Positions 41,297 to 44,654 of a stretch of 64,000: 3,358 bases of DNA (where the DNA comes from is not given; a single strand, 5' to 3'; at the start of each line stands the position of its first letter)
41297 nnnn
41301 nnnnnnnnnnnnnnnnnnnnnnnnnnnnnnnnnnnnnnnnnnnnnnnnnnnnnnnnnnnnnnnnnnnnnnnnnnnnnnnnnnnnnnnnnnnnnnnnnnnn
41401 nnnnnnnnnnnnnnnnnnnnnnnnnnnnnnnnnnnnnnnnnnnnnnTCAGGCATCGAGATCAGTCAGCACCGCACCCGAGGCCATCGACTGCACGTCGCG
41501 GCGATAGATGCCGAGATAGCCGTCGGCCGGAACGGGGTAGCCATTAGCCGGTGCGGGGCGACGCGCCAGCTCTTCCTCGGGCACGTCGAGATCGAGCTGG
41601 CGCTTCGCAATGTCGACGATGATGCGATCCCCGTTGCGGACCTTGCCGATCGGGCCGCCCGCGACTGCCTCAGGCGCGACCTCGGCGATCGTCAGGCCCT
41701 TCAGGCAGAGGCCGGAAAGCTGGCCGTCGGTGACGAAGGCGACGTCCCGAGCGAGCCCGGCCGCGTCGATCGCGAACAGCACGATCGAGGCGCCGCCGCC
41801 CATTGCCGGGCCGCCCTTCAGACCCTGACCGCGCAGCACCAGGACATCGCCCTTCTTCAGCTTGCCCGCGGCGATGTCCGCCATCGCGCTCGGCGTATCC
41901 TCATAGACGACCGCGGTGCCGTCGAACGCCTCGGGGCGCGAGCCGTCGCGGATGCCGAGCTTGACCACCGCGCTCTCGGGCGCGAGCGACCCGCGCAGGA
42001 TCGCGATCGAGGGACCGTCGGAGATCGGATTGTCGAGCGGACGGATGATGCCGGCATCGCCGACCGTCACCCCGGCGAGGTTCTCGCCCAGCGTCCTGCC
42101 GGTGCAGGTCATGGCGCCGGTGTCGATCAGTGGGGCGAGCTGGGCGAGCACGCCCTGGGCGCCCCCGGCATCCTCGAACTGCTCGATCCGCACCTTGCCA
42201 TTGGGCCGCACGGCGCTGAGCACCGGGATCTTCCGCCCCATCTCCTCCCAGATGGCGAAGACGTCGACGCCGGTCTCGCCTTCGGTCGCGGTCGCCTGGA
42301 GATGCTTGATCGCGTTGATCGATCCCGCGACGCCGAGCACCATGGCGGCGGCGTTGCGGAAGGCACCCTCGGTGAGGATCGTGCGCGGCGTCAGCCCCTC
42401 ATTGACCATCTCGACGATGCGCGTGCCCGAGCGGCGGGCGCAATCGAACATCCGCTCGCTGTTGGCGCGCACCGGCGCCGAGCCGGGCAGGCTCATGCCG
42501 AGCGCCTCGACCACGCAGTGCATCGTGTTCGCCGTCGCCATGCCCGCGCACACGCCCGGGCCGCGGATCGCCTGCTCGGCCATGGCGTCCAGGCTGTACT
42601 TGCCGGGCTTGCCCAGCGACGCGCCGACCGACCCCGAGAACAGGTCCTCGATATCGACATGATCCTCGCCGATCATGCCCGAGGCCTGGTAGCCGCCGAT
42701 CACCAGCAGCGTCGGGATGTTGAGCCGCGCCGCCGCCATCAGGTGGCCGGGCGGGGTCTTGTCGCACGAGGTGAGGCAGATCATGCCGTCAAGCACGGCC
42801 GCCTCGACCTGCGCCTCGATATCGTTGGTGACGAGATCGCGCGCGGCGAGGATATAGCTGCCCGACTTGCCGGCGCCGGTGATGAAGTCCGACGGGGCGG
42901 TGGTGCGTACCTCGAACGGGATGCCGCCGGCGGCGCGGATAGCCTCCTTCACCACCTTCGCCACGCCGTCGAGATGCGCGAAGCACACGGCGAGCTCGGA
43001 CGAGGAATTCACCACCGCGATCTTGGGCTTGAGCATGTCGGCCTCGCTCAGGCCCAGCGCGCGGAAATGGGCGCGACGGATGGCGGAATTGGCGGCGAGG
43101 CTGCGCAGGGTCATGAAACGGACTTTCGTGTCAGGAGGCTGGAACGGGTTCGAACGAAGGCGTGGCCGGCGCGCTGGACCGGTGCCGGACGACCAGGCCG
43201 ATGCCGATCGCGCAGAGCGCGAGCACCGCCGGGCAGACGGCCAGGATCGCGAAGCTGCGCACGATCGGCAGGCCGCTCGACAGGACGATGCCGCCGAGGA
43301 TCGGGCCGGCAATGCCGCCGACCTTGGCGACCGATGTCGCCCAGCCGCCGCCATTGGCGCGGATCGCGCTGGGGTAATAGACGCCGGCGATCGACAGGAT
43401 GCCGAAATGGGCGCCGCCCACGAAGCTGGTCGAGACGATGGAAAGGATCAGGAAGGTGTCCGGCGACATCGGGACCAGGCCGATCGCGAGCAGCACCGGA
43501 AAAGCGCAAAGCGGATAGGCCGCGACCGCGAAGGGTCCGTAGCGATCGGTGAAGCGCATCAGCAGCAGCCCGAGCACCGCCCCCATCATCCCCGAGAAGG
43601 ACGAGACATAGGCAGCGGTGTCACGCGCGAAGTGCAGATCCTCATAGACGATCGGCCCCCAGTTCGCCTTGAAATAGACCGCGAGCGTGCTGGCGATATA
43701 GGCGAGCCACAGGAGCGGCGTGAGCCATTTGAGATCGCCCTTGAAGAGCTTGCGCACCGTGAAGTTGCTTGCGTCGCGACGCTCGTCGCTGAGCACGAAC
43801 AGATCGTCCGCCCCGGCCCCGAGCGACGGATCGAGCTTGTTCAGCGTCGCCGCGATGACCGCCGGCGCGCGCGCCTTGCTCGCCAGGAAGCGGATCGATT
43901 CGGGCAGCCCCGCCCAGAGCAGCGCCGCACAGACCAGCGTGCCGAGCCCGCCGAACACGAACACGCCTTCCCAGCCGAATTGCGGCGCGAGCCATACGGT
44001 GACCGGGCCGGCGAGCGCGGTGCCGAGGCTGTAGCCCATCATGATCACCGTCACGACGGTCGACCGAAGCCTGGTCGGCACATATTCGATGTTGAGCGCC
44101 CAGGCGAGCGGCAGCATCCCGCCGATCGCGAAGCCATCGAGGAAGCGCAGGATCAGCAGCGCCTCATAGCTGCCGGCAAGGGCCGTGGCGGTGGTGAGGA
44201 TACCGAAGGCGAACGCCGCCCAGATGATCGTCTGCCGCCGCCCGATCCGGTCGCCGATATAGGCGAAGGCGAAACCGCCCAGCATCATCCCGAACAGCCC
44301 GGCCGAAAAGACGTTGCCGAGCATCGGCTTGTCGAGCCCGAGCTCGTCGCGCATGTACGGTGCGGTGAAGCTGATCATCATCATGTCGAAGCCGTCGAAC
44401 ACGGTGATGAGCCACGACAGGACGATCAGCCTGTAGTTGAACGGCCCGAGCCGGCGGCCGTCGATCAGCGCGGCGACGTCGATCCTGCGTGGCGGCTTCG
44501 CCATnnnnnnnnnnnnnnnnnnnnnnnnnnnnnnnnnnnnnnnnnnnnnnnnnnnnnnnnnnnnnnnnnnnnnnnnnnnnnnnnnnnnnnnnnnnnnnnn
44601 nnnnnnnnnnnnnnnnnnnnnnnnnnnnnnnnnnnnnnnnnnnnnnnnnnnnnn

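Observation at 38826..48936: Uncharacterised catabolic regulon built on split aconitase X, a divergent IlvD dehydratase and an FAD oxidoreductase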

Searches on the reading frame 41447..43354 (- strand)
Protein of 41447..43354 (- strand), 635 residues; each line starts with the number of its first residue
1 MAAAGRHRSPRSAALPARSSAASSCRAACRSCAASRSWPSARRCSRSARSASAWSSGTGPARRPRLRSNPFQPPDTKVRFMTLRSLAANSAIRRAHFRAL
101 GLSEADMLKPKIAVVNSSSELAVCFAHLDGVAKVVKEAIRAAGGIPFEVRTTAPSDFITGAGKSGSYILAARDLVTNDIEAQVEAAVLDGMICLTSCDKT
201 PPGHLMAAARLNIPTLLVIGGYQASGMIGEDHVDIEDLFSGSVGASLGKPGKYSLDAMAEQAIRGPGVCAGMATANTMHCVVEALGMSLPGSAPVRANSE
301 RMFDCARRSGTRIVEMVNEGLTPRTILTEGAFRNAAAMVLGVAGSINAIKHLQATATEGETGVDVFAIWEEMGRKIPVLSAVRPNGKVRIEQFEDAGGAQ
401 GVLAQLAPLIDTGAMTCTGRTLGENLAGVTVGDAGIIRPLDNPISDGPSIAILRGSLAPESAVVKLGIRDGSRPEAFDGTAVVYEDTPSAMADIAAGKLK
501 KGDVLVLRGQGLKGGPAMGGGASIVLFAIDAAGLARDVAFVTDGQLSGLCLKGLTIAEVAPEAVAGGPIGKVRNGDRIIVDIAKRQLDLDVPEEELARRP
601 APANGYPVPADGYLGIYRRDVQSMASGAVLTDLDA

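Call 3: search_protein_families(library=pfam, proteins=[window:41447-43354:-])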
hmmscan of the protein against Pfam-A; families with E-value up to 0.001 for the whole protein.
window:41447-43354:- (635 aa): 2 families
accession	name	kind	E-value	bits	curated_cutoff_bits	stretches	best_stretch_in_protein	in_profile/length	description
PF00920.27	ILVD_EDD_N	-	5e-94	315.4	27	1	109-425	1-316/316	Dihydroxy-acid/6-phosphogluconate dehydratase N-terminal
PF24877.1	ILV_EDD_C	-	3.9e-49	167.1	27.7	1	436-628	2-191/191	Dihydroxy-acid/6-phosphogluconate dehydratase C-terminal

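Call 4: search_protein_families(library=ncbifam, proteins=[window:41447-43354:-])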
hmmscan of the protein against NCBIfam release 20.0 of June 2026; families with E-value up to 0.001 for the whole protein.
window:41447-43354:- (635 aa): 8 families
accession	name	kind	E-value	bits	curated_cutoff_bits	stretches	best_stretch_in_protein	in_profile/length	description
NF002068.0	PRK00911.1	subfamily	7.6e-140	467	644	1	89-631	15-556/559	dihydroxy-acid dehydratase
TIGR00110.1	ilvD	equivalog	2.5e-134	448.8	618.15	1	94-630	3-541/543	dihydroxy-acid dehydratase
NF004784.0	PRK06131.1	subfamily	3.3e-111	372.5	539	1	89-631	22-561/576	dihydroxy-acid dehydratase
NF009560.0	PRK13017.1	subfamily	1.8e-98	330.3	684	1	91-631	26-576/595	dihydroxy-acid dehydratase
NF009559.0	PRK13016.1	equivalog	3.6e-94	316.1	882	1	89-631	22-562/578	L-arabinonate dehydratase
NF009103.0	PRK12448.1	equivalog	8.5e-94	314.9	710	2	88-428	13-363/616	dihydroxy-acid dehydratase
TIGR03432.1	yjhG_yagF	hypoth_equivalog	9.1e-47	159.4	808.15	2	133-426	91-388/640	YjhG/YagF family D-xylonate dehydratase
TIGR01196.1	edd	equivalog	2.2e-41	141.8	708.25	1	106-599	61-564/601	phosphogluconate dehydratase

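Call 36: search_solved_structures(query=window:41447-43114:-, max_evalue=1e-20, show_alignments=1)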
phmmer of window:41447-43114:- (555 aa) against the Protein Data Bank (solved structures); distinct sequences matched with E-value up to 1e-20: 18.
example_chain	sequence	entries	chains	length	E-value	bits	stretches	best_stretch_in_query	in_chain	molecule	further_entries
6ovt_A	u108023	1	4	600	1.2e-95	324.5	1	10-549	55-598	Dihydroxy-acid dehydratase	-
8ikz_A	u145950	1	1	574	3.4e-90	306.5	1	15-550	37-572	Dihydroxy-acid dehydratase, chloroplastic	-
5ym0_A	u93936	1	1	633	4.8e-90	306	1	15-550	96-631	Dihydroxy-acid dehydratase, chloroplastic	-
8hs0_A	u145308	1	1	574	7.4e-89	302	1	15-550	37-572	Dihydroxy-acid dehydratase, chloroplastic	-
9l8r_A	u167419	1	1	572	1e-88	301.6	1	15-550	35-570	Dihydroxy-acid dehydratase, chloroplastic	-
5ze4_A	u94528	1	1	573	1e-88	301.5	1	15-550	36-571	Dihydroxy-acid dehydratase, chloroplastic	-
9jpi_A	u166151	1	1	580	1.1e-88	301.5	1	15-550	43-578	Dihydroxy-acid dehydratase, chloroplastic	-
8imu_A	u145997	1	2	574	1.9e-88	300.7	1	15-550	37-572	Dihydroxy-acid dehydratase, chloroplastic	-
9jsq_A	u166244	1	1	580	2.8e-88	300.2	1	15-550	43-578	Dihydroxy-acid dehydratase, chloroplastic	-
9ix7_A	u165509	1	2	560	4.3e-84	286.3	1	13-527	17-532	dihydroxy-acid dehydratase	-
6nte_A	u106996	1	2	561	1.3e-82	281.4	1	12-554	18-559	Dihydroxy-acid dehydratase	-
8ej0_A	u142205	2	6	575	3.8e-76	260.1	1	29-550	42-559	Dihydroxyacid dehydratase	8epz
9evv_A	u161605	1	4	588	3.5e-72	247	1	29-550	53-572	L-arabinonate dehydratase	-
5j83_A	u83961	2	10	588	3.5e-72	247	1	29-550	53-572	Dihydroxyacid dehydratase/phosphogluconate dehydratase | Dihydroxy-acid dehydratase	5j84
5j85_A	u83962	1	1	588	1e-71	245.5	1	29-550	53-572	Dihydroxyacid dehydratase/phosphogluconate dehydratase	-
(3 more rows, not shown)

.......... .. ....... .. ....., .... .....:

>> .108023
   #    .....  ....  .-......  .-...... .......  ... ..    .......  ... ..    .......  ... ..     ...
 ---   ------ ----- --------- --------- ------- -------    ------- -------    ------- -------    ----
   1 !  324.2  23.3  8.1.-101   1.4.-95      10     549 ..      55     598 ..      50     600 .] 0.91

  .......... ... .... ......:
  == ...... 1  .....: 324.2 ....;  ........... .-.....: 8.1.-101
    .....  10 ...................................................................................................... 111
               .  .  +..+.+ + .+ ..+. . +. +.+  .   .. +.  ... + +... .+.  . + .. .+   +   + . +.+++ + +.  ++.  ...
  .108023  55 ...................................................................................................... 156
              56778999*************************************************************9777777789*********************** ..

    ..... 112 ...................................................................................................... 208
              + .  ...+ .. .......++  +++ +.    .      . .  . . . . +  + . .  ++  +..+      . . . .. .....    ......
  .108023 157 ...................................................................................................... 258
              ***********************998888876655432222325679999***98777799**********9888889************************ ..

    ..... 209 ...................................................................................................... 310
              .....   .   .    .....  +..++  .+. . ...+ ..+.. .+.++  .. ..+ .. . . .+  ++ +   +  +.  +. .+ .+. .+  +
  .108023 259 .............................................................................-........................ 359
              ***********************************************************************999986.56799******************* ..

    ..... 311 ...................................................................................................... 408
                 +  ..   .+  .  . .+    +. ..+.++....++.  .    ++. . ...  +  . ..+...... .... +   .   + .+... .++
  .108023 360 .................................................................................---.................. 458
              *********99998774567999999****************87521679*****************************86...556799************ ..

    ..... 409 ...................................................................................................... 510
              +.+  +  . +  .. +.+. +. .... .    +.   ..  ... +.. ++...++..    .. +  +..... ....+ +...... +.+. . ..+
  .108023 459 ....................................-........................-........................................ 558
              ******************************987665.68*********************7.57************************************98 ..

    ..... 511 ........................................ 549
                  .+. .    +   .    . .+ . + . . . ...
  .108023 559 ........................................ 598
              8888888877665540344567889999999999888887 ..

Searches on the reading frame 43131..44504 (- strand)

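Call 3: search_protein_families(library=pfam, proteins=[window:43131-44504:-])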
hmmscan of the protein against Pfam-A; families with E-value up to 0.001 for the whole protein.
window:43131-44504:- (457 aa): 4 families
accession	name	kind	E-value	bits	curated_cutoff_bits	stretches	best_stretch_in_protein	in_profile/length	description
PF07690.21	MFS_1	-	5.6e-41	141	33.4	2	31-347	2-289/347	Major Facilitator Superfamily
PF00083.30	Sugar_tr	-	2.7e-16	59.9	22.3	1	58-406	44-408/452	Sugar (and other) transporter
PF06779.20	MFS_4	-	2.9e-08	33.9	26.3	1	48-201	16-172/364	Uncharacterised MFS-type transporter YbfB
PF05631.20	MFS_5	-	7.7e-06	25.5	25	1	50-184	59-198/356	Sugar-tranasporters, 12 TM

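Call 4: search_protein_families(library=ncbifam, proteins=[window:43131-44504:-])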
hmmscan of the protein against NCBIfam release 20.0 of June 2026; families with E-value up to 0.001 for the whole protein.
window:43131-44504:- (457 aa): 39 families (the best 25 are shown)
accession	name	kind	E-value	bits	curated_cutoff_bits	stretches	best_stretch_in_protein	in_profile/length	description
TIGR00895.1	2A0115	subfamily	6.9e-93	311.7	418.55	1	10-408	2-398/398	aromatic acid/H+ symport family MFS transporter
NF053517.1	HbztTptrPcaK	equivalog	1.3e-62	212.2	770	1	8-442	2-434/437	4-hydroxybenzoate transporter PcaK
NF008586.0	PRK11551.1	equivalog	2.1e-58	198.2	410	2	27-213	17-203/406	3-(3-hydroxy-phenyl)propionate transporter MhpT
TIGR00898.1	2A0119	subfamily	1.2e-31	110.1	550.75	1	64-430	130-490/506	cation transport protein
TIGR00893.1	2A0114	subfamily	5.6e-31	107.9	395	1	34-409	3-372/399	D-galactonate transporter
NF003024.0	PRK03893.1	subfamily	3e-25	89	604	1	18-210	14-205/497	sialate:H+ symport family MFS transporter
TIGR00891.1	2A0112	subfamily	3.5e-20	72.4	552.9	1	17-405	4-385/405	sialate:H+ symport family MFS transporter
NF008963.0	PRK12307.1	equivalog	7.8e-18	64.8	637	1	28-214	21-206/426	MFS transporter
TIGR00880.1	2_A_01_02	superfamily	8.8e-15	55.1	131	1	73-202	11-140/141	multidrug resistance protein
NF033135.1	cmx_cmrA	equivalog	1.5e-14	53.9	400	1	41-203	19-181/374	Cmx/CmrA family chloramphenicol efflux MFS transporter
TIGR00881.1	2A0104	subfamily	7.8e-12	44.9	407.75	1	44-406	14-369/379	phosphoglycerate transporter protein PgtP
TIGR01299.1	synapt_SV2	subfamily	1.5e-11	43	637.3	1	20-179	162-321/742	synaptic vesicle protein SV2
NF008270.1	PRK11043.1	equivalog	3.7e-11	42.8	430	1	36-184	18-164/382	purine nucleoside transporter PunC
TIGR00899.1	2A0120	subfamily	6e-11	42.1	522.3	1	50-206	23-182/375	sugar efflux transporter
TIGR00710.1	efflux_Bcr_CflA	subfamily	2.8e-10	40.2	200.9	1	38-203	20-183/385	Bcr/CflA family efflux MFS transporter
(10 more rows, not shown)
